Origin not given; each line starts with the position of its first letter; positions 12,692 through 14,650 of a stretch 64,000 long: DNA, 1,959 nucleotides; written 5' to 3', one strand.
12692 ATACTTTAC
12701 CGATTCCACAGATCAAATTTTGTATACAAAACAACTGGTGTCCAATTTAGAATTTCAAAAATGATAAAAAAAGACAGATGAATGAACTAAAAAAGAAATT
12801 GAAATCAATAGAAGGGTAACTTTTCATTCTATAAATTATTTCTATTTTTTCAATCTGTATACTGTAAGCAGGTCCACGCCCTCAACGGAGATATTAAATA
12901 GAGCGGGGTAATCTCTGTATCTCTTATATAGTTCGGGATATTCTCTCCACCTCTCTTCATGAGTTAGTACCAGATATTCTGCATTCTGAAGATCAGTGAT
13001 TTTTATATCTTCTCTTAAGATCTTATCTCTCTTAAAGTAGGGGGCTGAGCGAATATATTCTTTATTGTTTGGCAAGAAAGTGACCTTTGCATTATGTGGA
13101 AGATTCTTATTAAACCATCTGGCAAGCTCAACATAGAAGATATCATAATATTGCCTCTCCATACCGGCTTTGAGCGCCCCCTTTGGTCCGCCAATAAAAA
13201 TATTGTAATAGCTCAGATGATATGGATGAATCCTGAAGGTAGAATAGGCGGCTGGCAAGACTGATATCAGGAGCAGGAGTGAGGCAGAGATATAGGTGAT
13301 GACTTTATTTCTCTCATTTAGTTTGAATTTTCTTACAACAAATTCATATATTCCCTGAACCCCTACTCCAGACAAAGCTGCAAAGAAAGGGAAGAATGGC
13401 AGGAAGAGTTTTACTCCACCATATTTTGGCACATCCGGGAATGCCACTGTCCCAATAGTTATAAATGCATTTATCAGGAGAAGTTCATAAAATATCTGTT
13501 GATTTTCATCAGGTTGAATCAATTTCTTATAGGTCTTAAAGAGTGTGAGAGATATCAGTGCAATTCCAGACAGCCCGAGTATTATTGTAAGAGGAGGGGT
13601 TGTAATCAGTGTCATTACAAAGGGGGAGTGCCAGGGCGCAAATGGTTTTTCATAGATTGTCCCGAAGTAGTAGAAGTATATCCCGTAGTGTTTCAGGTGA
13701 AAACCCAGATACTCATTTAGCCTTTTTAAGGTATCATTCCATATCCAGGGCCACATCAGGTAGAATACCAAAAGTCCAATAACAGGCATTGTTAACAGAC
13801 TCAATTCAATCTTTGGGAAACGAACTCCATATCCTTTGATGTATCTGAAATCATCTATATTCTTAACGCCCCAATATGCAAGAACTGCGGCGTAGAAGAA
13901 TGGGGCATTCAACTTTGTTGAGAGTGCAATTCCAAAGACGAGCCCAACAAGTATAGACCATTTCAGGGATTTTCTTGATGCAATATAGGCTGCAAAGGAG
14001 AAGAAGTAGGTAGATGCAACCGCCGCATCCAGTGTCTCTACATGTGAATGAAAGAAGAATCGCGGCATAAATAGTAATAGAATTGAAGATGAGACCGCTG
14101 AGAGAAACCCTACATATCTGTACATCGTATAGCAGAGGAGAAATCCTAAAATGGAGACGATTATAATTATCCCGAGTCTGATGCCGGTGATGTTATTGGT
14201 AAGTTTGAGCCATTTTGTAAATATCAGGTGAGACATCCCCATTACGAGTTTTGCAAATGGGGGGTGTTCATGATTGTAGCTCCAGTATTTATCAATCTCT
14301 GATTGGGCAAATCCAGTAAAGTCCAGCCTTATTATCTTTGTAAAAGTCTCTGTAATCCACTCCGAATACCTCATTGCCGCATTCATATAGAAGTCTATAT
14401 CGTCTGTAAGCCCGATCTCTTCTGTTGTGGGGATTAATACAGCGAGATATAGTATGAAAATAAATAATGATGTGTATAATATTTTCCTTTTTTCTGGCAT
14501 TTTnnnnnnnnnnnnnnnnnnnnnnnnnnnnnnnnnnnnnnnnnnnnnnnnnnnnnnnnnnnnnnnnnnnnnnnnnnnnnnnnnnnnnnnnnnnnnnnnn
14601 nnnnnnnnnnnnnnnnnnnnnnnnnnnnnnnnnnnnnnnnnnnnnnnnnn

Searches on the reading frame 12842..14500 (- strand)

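Call 12: search_protein_families(library=pfam, proteins=[window:12842-14500:-], max_evalue=0.00001)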
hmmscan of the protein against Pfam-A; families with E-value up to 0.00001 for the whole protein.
window:12842-14500:- (552 aa): 0 families

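Call 34: search_protein_families(library=pfam, proteins=[window:12842-14500:-], max_evalue=0.001)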
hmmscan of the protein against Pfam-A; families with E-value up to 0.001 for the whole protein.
window:12842-14500:- (552 aa): 1 family
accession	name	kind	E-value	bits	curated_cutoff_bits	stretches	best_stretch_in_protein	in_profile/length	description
PF13231.12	PMT_2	-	1e-05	26.2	26.1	1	79-209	2-128/160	Dolichyl-phosphate-mannose-protein mannosyltransferase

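Call 58: search_protein_families(library=ncbifam, proteins=[window:12842-14500:-], max_evalue=0.001)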
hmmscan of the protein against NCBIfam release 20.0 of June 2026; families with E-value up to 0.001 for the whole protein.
window:12842-14500:- (552 aa): 0 families
